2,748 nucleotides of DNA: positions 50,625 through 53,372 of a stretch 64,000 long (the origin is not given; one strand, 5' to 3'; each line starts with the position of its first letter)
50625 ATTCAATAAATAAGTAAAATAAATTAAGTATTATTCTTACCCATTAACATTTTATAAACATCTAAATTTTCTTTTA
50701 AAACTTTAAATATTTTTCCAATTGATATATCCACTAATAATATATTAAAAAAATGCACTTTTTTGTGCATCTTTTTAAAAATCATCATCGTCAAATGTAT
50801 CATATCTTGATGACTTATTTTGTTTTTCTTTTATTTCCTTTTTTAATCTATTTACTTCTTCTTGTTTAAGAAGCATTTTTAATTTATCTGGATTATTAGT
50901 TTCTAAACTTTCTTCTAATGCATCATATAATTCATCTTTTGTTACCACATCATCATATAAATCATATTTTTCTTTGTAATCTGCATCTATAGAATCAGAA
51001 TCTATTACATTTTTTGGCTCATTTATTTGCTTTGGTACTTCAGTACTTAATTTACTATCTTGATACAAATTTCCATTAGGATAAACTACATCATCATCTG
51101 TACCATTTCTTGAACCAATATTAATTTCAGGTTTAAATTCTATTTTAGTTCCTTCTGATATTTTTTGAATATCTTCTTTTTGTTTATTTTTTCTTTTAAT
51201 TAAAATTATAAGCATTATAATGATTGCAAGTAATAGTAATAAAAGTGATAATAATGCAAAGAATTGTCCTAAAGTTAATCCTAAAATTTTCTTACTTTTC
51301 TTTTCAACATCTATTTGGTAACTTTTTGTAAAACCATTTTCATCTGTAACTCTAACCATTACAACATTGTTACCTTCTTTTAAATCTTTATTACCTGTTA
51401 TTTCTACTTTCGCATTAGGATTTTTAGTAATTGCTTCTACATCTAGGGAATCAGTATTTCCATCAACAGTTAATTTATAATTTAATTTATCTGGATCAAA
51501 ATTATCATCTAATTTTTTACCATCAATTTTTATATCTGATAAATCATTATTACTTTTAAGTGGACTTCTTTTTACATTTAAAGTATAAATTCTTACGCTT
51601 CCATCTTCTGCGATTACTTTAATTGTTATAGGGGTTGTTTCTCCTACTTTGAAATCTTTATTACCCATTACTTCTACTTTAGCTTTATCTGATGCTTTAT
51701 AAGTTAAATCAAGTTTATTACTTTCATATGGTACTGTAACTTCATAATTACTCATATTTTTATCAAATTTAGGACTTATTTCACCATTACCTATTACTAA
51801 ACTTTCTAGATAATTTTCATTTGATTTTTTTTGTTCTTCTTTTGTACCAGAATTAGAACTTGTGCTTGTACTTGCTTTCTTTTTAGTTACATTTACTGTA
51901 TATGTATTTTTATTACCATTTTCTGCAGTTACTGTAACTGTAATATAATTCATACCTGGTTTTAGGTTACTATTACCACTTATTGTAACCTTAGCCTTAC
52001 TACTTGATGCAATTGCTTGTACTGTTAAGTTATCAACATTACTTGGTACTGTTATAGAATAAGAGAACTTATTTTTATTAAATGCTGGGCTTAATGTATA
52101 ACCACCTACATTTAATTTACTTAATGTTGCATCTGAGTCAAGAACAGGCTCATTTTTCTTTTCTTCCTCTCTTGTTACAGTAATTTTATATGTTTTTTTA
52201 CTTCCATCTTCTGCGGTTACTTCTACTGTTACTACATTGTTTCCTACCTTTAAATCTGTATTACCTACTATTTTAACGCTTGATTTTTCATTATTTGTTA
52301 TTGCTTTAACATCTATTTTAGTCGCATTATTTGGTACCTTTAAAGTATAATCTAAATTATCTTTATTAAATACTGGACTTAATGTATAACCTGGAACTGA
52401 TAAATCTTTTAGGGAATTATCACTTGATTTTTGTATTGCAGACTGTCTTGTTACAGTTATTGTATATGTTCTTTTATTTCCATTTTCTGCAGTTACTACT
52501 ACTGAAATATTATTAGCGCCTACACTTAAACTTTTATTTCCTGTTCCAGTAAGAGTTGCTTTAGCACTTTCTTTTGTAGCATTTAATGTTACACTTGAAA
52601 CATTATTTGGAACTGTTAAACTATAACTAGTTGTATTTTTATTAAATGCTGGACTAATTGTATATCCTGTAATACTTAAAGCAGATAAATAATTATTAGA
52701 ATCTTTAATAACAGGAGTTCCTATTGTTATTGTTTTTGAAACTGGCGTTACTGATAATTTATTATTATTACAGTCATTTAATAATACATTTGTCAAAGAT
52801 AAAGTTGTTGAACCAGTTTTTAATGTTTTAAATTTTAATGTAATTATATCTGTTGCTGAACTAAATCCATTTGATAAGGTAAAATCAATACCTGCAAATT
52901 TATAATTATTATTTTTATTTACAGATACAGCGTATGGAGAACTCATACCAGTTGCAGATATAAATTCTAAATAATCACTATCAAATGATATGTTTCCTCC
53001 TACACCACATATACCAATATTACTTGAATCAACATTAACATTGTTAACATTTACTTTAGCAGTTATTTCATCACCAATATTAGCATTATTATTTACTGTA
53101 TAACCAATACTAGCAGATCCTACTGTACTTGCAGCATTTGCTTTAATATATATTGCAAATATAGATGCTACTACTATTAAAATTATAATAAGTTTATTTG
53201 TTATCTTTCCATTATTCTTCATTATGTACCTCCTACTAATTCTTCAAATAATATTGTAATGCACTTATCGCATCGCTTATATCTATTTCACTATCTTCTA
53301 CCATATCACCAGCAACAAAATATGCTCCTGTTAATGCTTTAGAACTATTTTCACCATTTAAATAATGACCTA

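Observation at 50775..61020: Two-gene cohesin-dockerin surface system with no enzymes: anchored cohesin protein plus a 2594-aa cohesin/cadherin-like/dockerin giant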

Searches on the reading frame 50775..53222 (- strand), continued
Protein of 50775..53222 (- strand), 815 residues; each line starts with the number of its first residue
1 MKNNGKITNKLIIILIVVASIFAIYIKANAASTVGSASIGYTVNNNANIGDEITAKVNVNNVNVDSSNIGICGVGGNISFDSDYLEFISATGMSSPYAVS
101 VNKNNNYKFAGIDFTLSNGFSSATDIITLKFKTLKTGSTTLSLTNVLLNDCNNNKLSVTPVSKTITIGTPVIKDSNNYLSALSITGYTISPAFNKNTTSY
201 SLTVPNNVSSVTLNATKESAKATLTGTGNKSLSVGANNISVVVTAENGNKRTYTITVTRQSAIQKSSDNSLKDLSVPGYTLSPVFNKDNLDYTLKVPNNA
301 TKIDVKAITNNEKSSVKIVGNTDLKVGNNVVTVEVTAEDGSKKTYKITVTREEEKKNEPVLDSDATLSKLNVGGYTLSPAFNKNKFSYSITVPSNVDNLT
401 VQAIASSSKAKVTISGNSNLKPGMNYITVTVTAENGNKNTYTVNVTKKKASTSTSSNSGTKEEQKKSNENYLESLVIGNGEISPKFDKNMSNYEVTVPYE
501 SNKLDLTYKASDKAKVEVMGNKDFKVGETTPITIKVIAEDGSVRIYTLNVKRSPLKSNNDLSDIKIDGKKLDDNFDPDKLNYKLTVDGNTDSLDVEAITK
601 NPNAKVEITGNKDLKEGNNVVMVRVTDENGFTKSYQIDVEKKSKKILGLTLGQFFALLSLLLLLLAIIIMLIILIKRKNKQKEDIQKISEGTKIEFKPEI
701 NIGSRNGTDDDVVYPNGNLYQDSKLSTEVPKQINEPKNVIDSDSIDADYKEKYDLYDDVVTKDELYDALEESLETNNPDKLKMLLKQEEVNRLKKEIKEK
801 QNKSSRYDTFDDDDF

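Call 98: search_protein_families(library=pfam, proteins=[L114:2315-4714:+, L114:18800-19879:+], max_evalue=0.01)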
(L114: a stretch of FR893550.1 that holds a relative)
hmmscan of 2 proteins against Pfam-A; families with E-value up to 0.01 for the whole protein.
L114:2315-4714:+ (800 aa): 2 families
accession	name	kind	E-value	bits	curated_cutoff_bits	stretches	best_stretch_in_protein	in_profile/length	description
PF12810.13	ALK_LTK_GRD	-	6.3e-71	239.6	24.5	3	393-629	6-243/243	ALK/LTK, Glycine-rich domain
PF12733.13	Cadherin-like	-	0.0021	18.9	24.2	0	285-363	3-74/89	Cadherin-like beta sandwich domain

L114:18800-19879:+ (360 aa): 3 families
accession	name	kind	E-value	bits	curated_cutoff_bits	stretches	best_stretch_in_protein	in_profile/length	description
PF02368.24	Big_2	-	1.8e-07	31.5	22.8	1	135-209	2-78/79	Bacterial Ig-like domain (group 2)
PF12733.13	Cadherin-like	-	2.2e-07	31.7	24.2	1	9-43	53-88/89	Cadherin-like beta sandwich domain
PF00404.24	Dockerin_1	-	9e-07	29.4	22.9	1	297-353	1-57/57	Dockerin type I domain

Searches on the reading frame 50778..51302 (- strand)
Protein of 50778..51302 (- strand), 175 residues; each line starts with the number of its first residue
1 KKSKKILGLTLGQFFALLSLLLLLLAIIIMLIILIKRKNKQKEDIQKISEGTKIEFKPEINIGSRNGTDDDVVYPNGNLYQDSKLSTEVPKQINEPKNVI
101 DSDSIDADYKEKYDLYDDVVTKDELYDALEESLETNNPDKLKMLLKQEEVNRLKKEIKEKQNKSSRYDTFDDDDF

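Call 7: search_protein_families(library=pfam, proteins=[window:50778-51302:-], max_evalue=10)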
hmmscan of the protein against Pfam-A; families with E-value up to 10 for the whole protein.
seq(175 aa): 10 families
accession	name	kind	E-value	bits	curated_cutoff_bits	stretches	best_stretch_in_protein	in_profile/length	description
PF06210.16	DUF1003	-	0.016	15.8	27.4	1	15-61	35-81/103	Protein of unknown function (DUF1003)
PF15330.11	SIT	-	0.031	15.2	27.6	1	17-87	6-68/114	SHP2-interacting transmembrane adaptor protein, SIT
PF00558.24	Vpu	-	0.054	13.7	24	2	20-49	13-40/81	Vpu protein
PF02699.20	YajC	-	0.067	13.5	28.2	1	19-49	2-32/78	Preprotein translocase subunit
PF09911.14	DUF2140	-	0.068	13.1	34.3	1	14-51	7-44/187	Uncharacterized protein conserved in bacteria (DUF2140)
PF15099.11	PIRT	-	0.34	11.1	30.6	1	16-46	86-116/128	Phosphoinositide-interacting protein family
PF08496.15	Peptidase_S49_N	-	2.9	8.4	27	1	12-45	7-40/147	Peptidase family S49 N-terminal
PF25184.1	YxzE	-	3.1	9.3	40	1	18-47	5-34/65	YxzE-like putative bacteriocin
PF14584.11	DUF4446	-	3.7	8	27.4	1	18-53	4-39/150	Protein of unknown function (DUF4446)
PF08391.16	Ly49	-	4.9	8.1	31.5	1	17-48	11-42/119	Ly49-like protein, N-terminal region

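Call 89: search_protein_families(library=ncbifam, proteins=[window:50778-51197:-], max_evalue=0.01)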
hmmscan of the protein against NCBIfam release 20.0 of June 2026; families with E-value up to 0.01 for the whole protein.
seq(140 aa): 0 families

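Call 102: search_solved_structures(query=A7, max_evalue=1)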
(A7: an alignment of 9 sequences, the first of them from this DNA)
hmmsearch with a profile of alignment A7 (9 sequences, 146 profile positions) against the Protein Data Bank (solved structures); distinct sequences matched with E-value up to 1: 0.

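Call 103: search_protein_families(library=pfam, alignment_id=A7, max_evalue=0.1)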
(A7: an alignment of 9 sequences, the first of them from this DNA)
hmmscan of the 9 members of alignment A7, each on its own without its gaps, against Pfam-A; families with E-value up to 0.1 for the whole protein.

A. member 1, seq(140 aa): 1 family
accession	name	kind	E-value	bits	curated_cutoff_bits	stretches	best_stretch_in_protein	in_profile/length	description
PF14335.11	DUF4391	-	0.0077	16.6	29.9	1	65-135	147-215/232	Domain of unknown function (DUF4391)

B. families by the number of members that match (of 9 scanned): 2 families
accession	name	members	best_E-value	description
PF04280.21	Tim44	1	0.0022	Tim44-like domain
PF14335.11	DUF4391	1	0.0077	Domain of unknown function (DUF4391)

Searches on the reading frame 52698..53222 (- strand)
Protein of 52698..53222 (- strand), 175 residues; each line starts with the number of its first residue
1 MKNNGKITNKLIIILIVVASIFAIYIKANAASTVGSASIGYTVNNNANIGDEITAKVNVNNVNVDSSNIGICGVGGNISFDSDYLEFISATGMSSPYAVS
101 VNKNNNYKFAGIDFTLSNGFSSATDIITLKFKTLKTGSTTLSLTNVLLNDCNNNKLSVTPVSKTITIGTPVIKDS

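Call 7: search_protein_families(library=pfam, proteins=[window:52698-53132:-], max_evalue=10)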
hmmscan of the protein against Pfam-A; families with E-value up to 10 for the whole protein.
seq(145 aa): 3 families
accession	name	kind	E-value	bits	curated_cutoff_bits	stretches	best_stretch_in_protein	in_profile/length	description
PF00963.24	Cohesin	-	6e-07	30.2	24.1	1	15-137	8-139/139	Cohesin domain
PF03896.21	TRAP_alpha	-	0.11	12.1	24.7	1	18-76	17-76/180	Translocon-associated protein (TRAP), alpha subunit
PF13648.12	Lipocalin_4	-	0.12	13.7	22.4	1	31-105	11-88/89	Lipocalin-like domain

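Call 8: search_solved_structures(query=window:52698-53132:-, max_evalue=10)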
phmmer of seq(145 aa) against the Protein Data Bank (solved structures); distinct sequences matched with E-value up to 10: 4.
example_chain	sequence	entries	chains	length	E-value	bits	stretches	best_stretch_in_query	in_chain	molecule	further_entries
8g2z_0U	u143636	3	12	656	0.044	17.3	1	5-75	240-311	CFAP52A | Cilia- and flagella-associated protein 52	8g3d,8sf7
3mah_A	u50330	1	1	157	0.3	14.6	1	7-53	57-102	Aspartokinase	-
5g5t_A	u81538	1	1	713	0.65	13.5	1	29-124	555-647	ARGONAUTE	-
5g5s_A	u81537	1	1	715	0.65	13.5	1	29-124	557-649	ARGONAUTE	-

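Call 23: find_homologous_proteins(query=window:52698-53222:-, max_evalue=0.001)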
Query seq(175 aa) (175 aa): 4 proteins with E <= 0.001 among 132 candidates.
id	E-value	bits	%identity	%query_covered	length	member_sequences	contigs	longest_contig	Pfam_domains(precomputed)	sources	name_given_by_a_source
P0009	5.6e-75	269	96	81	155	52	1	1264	-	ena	-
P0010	1.3e-40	157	98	47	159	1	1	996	-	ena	-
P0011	6.1e-18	83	94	30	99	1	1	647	-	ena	-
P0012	6.3e-4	38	90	17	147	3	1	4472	PF12733.14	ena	-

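Call 71: search_solved_structures(query=A5, max_evalue=1)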
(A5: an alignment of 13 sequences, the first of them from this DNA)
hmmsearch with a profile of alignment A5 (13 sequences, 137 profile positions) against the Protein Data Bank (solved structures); distinct sequences matched with E-value up to 1: 25.
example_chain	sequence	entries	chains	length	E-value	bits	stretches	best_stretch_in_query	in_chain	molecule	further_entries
2w1n_A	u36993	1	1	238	1.2e-10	44.6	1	4-135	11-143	O-GLCNACASE NAGJ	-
2jh2_A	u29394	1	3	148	1.6e-10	44.3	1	4-135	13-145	O-GLCNACASE NAGJ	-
2o4e_A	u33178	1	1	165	2.3e-10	43.7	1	4-135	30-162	O-GlcNAcase nagJ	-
2ozn_A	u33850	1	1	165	2.5e-10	43.6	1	3-135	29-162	O-GlcNAcase nagJ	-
5g5d_A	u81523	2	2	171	0.00066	22.8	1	14-65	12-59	CELLULOSOME ANCHORING PROTEIN COHESIN REGION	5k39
5nrk_A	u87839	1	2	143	0.001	22.2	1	18-111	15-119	Endoglucanase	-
5nrm_A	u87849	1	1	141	0.0011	22.1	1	18-111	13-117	Endoglucanase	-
2vo8_A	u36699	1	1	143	0.0013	21.8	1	6-136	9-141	EXO-ALPHA-SIALIDASE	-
3l8q_A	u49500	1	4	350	0.0022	21.1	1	14-68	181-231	Cellulosomal scaffoldin adaptor protein B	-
4u3s_A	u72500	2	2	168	0.014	18.5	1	14-68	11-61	Cellulosomal scaffoldin adaptor protein B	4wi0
1zv9_A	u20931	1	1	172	0.032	17.4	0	14-62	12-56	Cellulosomal scaffoldin adaptor protein B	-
1qzn_A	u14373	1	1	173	0.033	17.3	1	14-64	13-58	cellulosomal scaffoldin adaptor protein B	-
3f2l_A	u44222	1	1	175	0.041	17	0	14-64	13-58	Cellulosomal scaffoldin adaptor protein B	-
3bwz_A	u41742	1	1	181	0.045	16.9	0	14-64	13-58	Cellulosomal scaffoldin adaptor protein B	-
1v8h_A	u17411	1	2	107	0.053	16.7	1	87-114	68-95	sulfur oxidation protein SoxZ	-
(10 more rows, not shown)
